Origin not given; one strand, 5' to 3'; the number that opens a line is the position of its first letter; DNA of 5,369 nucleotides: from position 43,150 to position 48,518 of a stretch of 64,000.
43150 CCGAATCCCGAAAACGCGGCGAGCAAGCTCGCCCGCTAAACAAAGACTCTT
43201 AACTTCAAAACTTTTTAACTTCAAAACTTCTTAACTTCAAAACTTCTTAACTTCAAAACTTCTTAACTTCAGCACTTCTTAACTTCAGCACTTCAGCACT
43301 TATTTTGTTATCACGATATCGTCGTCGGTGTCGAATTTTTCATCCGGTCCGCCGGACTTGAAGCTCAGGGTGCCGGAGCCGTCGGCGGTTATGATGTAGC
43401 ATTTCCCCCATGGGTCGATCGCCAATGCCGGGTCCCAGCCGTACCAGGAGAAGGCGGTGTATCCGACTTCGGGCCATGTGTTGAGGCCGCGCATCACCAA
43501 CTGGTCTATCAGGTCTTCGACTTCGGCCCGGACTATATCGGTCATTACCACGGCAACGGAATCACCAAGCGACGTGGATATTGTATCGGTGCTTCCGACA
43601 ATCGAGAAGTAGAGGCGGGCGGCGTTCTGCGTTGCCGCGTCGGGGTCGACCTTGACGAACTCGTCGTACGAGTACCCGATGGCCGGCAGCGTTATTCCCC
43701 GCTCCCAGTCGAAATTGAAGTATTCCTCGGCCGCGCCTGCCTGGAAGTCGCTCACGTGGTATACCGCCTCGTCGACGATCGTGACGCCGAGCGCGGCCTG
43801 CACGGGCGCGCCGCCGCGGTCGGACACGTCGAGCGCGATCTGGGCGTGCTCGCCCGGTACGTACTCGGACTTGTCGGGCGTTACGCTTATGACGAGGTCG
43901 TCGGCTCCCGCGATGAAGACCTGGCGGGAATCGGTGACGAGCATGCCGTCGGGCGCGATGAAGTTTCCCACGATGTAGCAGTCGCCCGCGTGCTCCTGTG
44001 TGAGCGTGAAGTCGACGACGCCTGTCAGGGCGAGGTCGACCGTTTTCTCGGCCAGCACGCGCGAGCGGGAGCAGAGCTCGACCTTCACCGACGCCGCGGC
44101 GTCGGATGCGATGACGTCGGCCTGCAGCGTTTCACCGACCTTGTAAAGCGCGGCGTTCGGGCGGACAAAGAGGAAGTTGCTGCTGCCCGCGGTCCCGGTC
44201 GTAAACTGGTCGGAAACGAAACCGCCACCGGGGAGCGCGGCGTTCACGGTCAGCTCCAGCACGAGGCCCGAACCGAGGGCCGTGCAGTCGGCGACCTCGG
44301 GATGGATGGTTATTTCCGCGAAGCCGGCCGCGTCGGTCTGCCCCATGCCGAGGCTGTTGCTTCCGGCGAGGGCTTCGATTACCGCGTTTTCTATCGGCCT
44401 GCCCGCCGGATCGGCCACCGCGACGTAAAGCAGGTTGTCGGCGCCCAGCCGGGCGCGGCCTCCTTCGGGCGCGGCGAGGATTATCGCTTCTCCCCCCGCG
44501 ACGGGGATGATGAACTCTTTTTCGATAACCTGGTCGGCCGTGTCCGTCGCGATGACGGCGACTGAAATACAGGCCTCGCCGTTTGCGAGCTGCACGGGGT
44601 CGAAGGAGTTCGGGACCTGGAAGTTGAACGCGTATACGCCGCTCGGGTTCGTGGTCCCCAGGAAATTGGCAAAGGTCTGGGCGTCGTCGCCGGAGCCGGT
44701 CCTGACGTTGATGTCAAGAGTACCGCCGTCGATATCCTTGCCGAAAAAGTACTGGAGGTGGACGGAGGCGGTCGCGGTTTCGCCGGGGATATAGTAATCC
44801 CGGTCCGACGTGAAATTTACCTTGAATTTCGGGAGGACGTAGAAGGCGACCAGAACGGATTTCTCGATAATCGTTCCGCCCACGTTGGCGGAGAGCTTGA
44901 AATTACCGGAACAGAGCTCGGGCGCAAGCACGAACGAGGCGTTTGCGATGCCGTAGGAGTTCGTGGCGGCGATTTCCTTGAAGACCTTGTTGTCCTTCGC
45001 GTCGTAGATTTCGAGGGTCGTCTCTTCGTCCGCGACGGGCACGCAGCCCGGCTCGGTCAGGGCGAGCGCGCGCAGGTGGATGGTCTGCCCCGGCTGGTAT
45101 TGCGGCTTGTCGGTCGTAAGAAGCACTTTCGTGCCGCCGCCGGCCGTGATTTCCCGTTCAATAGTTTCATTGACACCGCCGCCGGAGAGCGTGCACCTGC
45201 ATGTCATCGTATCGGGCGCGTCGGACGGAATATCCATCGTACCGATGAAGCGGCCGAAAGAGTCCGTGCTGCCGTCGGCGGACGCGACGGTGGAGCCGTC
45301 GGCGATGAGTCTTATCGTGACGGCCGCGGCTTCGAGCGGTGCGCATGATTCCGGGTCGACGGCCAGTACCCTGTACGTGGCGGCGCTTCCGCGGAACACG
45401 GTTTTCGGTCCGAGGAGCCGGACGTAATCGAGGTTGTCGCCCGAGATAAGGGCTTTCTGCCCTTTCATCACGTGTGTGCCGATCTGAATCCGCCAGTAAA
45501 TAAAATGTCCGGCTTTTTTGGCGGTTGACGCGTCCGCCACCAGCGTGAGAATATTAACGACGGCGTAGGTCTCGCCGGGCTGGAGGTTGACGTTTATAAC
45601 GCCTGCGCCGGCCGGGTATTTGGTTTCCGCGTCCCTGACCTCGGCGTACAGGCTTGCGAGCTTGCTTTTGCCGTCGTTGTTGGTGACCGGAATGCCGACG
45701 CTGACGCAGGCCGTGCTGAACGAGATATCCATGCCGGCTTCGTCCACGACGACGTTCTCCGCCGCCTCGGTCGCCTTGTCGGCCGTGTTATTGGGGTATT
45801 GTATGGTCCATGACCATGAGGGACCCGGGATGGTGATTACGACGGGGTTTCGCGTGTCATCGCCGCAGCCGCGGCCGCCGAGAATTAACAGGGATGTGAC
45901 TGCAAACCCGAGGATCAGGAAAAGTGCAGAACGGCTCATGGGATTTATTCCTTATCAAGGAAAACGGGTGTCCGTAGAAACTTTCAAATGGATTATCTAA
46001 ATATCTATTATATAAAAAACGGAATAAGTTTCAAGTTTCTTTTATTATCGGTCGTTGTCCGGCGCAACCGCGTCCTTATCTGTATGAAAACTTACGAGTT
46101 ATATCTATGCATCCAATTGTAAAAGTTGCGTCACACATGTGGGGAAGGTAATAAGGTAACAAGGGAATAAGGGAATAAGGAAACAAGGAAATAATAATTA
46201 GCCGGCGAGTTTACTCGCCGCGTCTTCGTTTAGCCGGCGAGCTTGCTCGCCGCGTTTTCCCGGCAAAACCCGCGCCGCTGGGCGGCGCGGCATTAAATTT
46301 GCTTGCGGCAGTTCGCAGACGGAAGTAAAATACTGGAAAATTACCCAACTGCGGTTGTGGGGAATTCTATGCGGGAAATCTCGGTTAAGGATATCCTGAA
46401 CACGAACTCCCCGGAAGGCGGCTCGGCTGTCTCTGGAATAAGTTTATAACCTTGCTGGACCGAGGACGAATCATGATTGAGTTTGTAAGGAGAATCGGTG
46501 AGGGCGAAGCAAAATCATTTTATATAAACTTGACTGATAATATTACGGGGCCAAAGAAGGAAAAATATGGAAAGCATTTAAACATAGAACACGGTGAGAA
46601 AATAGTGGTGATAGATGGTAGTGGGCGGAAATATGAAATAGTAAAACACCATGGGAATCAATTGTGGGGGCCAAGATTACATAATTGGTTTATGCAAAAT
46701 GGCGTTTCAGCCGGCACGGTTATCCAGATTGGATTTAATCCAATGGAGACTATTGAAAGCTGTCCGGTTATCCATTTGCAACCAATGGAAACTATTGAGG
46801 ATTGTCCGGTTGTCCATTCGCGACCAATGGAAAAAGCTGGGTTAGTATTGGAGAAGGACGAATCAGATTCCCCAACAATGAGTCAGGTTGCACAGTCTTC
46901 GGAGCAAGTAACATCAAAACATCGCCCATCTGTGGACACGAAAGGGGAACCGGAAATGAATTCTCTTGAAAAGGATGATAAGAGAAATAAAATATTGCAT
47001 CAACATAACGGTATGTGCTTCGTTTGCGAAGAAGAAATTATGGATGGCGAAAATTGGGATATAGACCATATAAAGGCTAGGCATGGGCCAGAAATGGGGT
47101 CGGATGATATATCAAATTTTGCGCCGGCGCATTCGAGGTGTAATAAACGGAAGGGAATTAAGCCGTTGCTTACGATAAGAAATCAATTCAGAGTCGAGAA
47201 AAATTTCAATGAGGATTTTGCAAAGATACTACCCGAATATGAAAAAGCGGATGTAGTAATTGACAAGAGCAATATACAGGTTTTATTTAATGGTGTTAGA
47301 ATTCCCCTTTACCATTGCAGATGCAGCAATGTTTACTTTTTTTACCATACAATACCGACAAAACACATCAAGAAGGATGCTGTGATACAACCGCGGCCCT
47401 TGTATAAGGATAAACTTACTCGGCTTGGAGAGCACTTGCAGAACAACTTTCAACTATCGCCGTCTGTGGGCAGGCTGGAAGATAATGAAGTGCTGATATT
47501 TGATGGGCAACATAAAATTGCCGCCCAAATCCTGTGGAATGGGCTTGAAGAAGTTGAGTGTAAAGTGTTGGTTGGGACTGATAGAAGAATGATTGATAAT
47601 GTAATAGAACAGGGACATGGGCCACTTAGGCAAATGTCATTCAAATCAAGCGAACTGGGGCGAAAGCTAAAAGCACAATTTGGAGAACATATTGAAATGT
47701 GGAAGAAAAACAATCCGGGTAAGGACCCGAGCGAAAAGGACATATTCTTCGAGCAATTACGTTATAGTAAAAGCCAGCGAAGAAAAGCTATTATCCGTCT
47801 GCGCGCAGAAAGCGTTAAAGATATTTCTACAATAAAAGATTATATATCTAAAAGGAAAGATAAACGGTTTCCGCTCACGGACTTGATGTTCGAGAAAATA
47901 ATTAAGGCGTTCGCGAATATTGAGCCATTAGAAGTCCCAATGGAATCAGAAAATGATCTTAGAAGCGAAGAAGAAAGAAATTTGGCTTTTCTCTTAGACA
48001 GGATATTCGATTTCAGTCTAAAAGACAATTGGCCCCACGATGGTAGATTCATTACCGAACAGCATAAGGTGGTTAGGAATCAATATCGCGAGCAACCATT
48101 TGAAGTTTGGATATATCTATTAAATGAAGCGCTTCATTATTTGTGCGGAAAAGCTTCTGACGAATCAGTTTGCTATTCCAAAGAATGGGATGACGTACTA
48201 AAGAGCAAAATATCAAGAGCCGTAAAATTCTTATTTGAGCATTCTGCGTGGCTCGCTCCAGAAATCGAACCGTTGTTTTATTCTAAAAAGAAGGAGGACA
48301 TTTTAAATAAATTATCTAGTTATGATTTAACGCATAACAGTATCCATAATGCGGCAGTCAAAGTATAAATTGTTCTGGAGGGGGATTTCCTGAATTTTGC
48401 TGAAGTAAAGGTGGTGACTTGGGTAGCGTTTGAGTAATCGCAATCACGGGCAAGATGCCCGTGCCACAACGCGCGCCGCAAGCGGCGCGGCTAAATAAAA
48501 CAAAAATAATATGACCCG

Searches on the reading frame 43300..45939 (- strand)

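Call 80: search_protein_families(library=pfam, proteins=[window:43300-45939:-], max_evalue=0.001)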
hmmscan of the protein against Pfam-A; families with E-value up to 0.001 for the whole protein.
window:43300-45939:- (879 aa): 4 families
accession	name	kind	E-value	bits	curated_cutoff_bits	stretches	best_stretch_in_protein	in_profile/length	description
PF01835.25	MG2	-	1.2e-20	74.1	32.8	1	272-364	2-96/96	MG2 domain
PF07703.20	A2M_BRD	-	7.8e-14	52.6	22.7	1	591-728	2-139/140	Alpha-2-macroglobulin bait region domain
PF02369.22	Big_1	-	5.2e-05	23.7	34.9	0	502-550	19-71/93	Bacterial Ig-like domain (group 1)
PF17791.7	MG3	-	6.4e-05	23.6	23.1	1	367-414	2-48/84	Macroglobulin domain MG3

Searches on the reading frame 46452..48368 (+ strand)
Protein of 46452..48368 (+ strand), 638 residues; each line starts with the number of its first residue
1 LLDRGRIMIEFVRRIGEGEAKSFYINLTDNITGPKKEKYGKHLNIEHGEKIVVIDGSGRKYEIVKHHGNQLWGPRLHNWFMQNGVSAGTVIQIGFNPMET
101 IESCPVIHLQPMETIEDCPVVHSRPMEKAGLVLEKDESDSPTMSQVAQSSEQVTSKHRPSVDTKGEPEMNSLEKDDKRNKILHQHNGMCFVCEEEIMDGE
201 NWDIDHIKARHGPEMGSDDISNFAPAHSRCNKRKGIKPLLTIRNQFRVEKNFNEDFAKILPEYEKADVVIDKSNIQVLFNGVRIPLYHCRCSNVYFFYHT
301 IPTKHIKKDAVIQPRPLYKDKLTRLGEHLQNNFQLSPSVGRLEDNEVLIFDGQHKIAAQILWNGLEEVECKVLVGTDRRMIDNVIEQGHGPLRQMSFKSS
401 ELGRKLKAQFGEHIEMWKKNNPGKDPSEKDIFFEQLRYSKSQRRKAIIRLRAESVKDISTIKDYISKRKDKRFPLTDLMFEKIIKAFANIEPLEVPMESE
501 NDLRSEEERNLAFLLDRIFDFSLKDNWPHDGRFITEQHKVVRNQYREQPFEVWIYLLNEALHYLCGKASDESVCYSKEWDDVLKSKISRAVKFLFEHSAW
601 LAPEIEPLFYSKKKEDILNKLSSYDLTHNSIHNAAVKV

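Call 80: search_protein_families(library=pfam, proteins=[window:46452-48368:+], max_evalue=0.001)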
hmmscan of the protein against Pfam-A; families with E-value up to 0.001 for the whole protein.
window:46452-48368:+ (638 aa): 1 family
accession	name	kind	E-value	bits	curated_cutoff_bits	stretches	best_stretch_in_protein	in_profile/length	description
PF01844.29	HNH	-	7.3e-08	32.9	21.4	1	189-235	1-45/47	HNH endonuclease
